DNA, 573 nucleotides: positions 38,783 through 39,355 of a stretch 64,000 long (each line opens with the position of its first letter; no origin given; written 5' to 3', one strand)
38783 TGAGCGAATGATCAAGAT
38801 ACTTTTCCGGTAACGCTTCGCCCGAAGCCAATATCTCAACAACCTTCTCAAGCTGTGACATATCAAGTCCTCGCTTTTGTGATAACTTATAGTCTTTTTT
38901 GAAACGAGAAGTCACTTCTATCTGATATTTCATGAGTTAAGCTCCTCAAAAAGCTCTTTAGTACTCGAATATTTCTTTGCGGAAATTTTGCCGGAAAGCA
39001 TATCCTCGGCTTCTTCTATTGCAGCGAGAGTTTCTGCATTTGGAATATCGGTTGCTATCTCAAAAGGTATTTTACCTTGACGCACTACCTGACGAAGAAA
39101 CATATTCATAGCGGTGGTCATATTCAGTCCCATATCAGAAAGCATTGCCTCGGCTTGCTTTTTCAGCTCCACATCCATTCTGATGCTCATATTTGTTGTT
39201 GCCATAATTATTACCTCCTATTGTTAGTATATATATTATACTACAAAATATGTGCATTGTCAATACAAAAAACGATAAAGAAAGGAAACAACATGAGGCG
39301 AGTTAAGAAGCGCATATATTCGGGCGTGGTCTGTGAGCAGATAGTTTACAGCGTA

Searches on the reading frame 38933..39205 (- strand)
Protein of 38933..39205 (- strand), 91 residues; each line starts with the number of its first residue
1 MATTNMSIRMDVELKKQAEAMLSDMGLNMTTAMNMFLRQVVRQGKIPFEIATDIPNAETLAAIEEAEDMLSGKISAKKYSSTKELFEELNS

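Call 85: find_encoding_contigs(protein=window:38933-39205:-, flank=1500, max_places=8)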
Protein window:38933-39205:- (91 aa): no gene with exactly this product is on record in the collection.
